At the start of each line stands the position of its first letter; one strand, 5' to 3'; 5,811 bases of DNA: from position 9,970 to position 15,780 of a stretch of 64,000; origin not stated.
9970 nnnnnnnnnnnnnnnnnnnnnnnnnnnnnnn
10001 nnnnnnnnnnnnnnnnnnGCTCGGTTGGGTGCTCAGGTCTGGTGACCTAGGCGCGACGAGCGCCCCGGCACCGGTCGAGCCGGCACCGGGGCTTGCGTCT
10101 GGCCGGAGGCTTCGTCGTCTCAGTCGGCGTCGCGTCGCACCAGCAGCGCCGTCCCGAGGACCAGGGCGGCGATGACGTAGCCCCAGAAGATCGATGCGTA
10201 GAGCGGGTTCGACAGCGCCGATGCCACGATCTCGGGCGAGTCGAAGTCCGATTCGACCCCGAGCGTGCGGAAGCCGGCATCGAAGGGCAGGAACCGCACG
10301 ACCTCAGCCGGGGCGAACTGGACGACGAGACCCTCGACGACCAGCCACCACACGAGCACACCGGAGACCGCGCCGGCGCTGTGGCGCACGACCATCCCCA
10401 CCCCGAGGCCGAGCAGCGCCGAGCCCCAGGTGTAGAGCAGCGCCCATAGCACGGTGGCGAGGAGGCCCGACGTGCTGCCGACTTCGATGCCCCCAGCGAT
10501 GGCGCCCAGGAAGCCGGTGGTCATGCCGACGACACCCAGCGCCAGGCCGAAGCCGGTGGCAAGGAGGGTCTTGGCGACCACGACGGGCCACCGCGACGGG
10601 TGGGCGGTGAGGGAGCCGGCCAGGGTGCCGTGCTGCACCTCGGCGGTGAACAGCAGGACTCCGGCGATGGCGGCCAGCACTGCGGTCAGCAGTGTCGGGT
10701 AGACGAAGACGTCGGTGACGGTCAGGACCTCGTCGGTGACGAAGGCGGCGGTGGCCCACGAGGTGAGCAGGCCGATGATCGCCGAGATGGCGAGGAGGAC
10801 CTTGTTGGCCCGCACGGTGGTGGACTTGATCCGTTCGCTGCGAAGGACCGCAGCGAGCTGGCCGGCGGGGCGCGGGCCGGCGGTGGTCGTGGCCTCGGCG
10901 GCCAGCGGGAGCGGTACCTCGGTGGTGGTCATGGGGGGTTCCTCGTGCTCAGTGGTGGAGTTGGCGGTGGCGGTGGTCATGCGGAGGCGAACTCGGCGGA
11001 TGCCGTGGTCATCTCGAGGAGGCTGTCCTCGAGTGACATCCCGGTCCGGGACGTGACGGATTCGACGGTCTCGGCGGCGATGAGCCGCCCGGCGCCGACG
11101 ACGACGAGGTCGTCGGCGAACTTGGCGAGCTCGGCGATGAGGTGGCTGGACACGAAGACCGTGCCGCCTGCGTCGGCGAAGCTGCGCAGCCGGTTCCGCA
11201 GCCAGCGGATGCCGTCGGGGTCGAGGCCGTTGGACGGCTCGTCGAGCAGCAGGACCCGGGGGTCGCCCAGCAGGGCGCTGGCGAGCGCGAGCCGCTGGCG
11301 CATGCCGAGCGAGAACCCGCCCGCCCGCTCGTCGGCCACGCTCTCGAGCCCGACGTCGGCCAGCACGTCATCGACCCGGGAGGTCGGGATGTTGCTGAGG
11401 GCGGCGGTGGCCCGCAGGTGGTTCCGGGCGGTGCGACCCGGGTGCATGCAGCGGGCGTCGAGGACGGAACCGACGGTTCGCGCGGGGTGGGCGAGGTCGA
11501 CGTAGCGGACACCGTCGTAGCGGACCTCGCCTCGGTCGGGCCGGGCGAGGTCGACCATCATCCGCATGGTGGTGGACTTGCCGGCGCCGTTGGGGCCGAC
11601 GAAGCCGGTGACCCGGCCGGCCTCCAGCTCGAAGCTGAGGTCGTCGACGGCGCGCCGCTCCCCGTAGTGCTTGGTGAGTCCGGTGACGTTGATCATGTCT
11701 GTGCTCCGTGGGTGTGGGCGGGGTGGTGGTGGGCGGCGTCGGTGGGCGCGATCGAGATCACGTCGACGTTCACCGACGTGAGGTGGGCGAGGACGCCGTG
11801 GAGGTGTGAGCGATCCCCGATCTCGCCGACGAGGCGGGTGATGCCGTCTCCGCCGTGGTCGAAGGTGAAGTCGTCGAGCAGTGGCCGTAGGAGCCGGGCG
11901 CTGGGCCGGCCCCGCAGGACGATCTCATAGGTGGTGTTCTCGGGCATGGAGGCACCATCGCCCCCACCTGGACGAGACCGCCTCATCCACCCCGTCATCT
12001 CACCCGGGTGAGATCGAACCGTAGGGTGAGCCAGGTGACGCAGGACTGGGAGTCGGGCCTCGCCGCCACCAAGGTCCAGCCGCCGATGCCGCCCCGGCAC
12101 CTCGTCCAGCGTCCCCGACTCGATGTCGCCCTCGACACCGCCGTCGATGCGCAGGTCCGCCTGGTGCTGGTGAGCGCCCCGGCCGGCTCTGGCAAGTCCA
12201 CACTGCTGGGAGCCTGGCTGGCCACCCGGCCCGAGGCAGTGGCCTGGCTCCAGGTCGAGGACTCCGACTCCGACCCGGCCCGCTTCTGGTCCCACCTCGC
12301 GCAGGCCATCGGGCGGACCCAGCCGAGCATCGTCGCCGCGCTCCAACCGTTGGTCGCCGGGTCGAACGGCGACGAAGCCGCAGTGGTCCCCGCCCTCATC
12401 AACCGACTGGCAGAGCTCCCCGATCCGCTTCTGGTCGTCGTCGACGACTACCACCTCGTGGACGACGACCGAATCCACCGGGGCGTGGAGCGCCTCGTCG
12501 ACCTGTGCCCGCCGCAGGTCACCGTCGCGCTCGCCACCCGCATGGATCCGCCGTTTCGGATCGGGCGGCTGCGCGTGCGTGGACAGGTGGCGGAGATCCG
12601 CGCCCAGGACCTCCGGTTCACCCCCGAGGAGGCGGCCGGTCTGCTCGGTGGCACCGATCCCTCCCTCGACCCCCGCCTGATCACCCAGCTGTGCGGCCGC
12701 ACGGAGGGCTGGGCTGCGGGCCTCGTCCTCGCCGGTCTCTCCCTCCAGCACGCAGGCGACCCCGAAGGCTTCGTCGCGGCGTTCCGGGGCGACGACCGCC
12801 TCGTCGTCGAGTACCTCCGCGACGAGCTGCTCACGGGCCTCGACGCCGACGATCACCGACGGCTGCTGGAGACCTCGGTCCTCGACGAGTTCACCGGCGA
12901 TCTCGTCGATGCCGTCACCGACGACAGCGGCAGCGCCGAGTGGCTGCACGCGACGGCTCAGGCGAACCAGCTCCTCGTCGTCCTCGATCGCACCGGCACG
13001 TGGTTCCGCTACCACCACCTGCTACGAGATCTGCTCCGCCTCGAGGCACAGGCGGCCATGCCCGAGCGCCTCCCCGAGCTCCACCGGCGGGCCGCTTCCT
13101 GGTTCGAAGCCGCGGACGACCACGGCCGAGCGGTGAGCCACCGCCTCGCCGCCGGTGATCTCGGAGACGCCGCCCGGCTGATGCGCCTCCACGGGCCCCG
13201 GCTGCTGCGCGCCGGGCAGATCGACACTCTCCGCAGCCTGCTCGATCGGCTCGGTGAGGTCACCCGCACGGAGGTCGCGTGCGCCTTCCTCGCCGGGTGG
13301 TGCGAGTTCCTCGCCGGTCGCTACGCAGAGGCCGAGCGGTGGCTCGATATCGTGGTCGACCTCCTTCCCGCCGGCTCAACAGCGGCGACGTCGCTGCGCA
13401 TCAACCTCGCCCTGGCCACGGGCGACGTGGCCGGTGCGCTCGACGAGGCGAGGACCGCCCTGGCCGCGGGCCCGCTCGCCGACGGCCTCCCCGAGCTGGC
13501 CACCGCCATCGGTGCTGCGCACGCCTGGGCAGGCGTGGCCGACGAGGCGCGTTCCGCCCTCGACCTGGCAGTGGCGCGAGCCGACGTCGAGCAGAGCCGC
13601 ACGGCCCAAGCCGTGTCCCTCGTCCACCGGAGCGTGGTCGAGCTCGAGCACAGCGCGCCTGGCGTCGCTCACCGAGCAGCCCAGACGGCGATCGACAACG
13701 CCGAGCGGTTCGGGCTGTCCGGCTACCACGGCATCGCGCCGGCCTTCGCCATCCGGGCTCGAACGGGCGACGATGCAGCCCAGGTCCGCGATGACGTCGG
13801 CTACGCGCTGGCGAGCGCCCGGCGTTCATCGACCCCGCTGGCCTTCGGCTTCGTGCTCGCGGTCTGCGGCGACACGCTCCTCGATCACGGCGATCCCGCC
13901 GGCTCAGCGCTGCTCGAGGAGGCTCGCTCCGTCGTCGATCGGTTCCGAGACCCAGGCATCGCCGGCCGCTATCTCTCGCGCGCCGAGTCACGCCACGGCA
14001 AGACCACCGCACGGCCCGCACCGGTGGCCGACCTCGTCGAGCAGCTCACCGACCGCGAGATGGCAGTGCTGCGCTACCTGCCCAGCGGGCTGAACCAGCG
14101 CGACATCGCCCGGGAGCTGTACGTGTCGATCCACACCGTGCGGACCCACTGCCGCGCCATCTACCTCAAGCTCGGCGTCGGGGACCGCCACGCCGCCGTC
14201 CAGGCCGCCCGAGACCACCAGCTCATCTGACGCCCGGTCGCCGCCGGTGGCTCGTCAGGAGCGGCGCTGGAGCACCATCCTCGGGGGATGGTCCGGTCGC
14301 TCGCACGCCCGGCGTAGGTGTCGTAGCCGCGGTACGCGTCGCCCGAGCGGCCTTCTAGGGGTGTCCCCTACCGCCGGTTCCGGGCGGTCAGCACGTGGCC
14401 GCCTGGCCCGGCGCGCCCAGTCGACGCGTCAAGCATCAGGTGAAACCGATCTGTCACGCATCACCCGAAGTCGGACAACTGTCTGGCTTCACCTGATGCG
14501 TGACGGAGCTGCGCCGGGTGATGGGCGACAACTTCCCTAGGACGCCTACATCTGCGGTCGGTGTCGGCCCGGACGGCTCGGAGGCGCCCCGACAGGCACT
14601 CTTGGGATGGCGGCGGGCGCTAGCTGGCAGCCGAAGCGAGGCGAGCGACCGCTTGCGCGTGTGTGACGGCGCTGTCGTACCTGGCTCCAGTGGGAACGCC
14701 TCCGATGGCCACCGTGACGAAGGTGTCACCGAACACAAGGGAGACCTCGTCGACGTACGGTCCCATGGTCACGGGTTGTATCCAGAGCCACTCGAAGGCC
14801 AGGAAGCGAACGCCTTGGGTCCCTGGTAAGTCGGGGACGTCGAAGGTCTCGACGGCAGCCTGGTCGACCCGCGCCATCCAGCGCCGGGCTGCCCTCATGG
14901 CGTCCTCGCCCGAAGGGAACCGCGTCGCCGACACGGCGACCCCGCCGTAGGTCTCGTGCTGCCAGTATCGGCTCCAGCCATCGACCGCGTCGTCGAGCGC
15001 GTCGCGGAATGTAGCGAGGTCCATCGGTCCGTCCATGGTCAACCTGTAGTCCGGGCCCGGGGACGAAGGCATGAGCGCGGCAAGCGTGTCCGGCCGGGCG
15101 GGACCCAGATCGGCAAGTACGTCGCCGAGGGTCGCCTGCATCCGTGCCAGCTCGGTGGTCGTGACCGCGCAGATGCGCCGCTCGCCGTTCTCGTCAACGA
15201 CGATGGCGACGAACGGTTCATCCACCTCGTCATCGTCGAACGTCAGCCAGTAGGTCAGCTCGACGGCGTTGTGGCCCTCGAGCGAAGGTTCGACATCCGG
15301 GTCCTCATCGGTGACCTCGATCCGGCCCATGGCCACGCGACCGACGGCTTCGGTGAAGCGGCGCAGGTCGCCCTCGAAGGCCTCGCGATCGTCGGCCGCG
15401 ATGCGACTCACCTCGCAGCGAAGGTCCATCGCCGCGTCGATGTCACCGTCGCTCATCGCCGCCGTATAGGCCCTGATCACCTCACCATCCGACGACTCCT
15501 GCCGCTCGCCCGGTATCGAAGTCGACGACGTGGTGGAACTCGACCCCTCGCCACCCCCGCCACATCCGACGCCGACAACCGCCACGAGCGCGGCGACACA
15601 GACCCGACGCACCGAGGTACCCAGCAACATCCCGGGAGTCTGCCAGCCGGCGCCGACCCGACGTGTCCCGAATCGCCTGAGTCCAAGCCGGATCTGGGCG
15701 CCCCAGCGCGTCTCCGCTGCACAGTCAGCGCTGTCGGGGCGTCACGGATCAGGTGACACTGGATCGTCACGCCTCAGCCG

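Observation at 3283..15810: Six copies of the element are confined to 12.5 kb around tRNA-Thr and separate every gene block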

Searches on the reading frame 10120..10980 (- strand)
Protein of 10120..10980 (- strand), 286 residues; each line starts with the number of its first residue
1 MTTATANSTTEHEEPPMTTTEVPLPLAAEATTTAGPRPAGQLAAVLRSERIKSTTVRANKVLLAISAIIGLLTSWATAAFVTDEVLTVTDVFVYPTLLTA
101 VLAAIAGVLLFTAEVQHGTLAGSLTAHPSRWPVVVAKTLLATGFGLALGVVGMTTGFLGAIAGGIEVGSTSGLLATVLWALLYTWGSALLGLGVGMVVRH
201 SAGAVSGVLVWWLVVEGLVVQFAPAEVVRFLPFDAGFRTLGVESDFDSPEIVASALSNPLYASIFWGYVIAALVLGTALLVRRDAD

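Call 10: search_protein_families(library=pfam, proteins=[window:10120-10980:-])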
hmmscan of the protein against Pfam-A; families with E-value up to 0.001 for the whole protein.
window:10120-10980:- (286 aa): 2 families
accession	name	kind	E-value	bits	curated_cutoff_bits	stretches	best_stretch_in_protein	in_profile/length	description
PF12679.13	ABC2_membrane_2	-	4.1e-06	26.7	27.2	1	94-284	73-282/283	ABC-2 family transporter protein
PF12730.13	ABC2_membrane_4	-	1.8e-05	25.2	27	1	67-209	26-170/179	ABC-2 family transporter protein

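Call 78: find_encoding_contigs(protein=window:10120-10980:-, flank=6000, max_places=10)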
Protein window:10120-10980:- (286 aa): no gene with exactly this product is on record in the collection.

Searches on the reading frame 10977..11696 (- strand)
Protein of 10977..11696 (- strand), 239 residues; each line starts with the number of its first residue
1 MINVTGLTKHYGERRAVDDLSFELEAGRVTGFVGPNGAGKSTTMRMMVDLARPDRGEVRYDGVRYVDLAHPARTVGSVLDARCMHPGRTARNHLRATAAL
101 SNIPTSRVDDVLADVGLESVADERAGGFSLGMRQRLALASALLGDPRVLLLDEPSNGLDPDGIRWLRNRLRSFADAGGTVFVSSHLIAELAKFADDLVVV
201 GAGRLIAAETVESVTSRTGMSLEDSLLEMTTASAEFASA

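Call 10: search_protein_families(library=pfam, proteins=[window:10977-11696:-])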
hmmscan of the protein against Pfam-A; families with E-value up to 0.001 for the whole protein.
window:10977-11696:- (239 aa): 4 families
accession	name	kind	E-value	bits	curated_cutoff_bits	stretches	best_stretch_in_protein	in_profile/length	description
PF00005.33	ABC_tran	-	2.1e-29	103.3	25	1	18-156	2-137/137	ABC transporter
PF13304.12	AAA_21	-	1.4e-16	61.9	27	1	122-186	232-299/304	AAA domain, putative AbiEii toxin, Type IV TA system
PF13401.12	AAA_22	-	0.00013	22.8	27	1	32-172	10-110/130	AAA domain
PF13604.12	AAA_30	-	0.00048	20.4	27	0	28-113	19-82/191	AAA domain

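Call 57: find_encoding_contigs(protein=window:10977-11696:-, flank=10000, max_places=10)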
Protein window:10977-11696:- (239 aa): 5 contigs read that carry it; 5 places shown.
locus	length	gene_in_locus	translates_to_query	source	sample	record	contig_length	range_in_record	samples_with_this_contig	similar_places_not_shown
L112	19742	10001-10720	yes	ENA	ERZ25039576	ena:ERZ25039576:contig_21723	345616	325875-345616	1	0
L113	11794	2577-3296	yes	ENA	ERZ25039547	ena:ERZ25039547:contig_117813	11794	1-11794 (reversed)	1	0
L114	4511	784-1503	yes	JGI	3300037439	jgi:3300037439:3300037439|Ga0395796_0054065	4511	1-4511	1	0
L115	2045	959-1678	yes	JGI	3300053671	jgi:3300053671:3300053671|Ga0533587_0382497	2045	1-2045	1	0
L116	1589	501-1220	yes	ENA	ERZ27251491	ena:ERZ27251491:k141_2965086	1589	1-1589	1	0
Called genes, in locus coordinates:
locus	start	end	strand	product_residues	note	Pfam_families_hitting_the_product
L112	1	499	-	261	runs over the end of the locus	-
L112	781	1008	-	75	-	-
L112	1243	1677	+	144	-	-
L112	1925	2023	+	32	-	PF09851:SHOCT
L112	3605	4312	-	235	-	PF00589:Phage_integrase (faint)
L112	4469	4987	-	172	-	PF00440:TetR_N (weak), PF19344:TetR_C_32 (weak)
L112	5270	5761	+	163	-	PF13560:HTH_31, PF01381:HTH_3, PF21179:BldD-like_C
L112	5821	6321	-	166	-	PF13495:Phage_int_SAM_4 (weak), PF02899:Phage_int_SAM_1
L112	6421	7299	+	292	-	PF14805:THDPS_N_2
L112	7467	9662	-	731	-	PF13191:AAA_16, PF13401:AAA_22 (weak), PF25873:WHD_MalT, PF00196:GerE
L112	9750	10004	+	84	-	-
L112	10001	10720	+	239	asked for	PF00005:ABC_tran, PF13304:AAA_21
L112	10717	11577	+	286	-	PF12679:ABC2_membrane_2 (weak), PF12730:ABC2_membrane_4 (faint)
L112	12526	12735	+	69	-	PF13683:rve_3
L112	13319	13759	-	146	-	-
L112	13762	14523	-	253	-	PF16697:Yop-YscD_cpl, PF00498:FHA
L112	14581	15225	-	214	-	-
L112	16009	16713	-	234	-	-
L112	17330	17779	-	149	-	-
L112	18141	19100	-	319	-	PF13191:AAA_16 (weak), PF13401:AAA_22 (weak)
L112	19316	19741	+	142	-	?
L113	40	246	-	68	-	PF00196:GerE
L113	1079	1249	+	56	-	-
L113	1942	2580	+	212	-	-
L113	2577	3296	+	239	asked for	PF00005:ABC_tran, PF13304:AAA_21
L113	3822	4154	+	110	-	-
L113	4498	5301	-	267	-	-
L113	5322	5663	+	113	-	-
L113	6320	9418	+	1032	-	PF12419:DUF3670, PF00176:SNF2-rel_dom, PF04851:ResIII, PF00271:Helicase_C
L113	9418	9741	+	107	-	-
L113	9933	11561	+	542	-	PF16655:PhoD_N, PF09423:PhoD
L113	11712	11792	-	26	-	?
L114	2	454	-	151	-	?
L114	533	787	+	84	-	-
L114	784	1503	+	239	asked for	PF00005:ABC_tran, PF13304:AAA_21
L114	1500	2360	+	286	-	PF12679:ABC2_membrane_2 (weak), PF12730:ABC2_membrane_4 (weak)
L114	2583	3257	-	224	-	-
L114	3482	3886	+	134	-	PF00903:Glyoxalase, PF12681:Glyoxalase_2 (weak), PF18029:Glyoxalase_6 (weak)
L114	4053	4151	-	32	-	-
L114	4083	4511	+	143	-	?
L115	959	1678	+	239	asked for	PF00005:ABC_tran, PF13304:AAA_21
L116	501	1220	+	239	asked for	PF00005:ABC_tran, PF13304:AAA_21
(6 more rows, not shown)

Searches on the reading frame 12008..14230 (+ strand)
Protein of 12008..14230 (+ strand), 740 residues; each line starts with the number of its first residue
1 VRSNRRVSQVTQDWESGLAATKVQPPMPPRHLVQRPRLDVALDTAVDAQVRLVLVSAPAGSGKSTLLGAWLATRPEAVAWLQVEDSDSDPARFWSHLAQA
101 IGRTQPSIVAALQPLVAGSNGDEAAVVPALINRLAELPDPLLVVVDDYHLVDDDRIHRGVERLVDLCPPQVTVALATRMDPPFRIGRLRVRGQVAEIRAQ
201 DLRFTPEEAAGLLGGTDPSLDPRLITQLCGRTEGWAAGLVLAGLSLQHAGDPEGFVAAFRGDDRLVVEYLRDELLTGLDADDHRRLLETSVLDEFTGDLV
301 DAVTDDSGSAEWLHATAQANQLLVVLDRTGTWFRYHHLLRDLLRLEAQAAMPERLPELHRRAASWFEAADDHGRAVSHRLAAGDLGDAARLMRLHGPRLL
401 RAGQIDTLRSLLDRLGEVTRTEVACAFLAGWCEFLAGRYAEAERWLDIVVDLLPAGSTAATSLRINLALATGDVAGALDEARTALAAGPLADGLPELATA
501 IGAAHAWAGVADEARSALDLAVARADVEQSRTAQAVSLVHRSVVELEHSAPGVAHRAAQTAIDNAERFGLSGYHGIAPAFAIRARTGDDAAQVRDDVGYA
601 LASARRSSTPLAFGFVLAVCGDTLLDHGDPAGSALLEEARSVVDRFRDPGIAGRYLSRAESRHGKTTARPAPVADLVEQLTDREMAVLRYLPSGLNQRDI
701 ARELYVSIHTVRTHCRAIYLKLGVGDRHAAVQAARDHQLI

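Call 10: search_protein_families(library=pfam, proteins=[window:12008-14230:+])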
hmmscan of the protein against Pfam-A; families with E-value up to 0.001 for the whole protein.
window:12008-14230:+ (740 aa): 4 families
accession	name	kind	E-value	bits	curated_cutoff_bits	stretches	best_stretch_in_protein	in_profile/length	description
PF00196.25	GerE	-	5e-13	48.9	23.5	1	679-733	2-56/57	Bacterial regulatory proteins, luxR family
PF13191.12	AAA_16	-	4.8e-08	34.1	32.6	1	37-166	11-158/167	AAA ATPase domain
PF13401.12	AAA_22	-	6.7e-07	30.1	27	1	51-160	6-101/130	AAA domain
PF25199.1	nSTAND_NTPase5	-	0.00029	21.1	34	0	28-84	20-79/145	Novel STAND NTPase 5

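Call 80: find_encoding_contigs(protein=window:12035-14230:+, flank=6000, max_places=10)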
Protein window:12035-14230:+ (731 aa): no gene with exactly this product is on record in the collection.

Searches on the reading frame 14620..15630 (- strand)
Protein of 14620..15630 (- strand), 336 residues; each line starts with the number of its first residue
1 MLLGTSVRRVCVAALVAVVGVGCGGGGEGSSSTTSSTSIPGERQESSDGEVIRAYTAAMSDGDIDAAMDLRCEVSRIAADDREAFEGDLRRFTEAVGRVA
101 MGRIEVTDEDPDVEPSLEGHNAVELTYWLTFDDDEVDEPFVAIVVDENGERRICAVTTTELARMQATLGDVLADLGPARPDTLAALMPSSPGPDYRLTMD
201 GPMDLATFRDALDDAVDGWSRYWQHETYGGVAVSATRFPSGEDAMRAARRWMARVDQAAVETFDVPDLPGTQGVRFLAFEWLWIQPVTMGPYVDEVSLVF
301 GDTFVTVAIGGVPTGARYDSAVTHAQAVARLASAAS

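Call 56: search_protein_families(library=pfam, proteins=[window:14620-15630:-], max_evalue=0.01)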
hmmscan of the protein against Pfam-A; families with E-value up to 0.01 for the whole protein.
window:14620-15630:- (336 aa): 0 families

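Call 64: find_encoding_contigs(protein=window:14620-15630:-, flank=8000, max_places=8)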
Protein window:14620-15630:- (336 aa): no gene with exactly this product is on record in the collection.
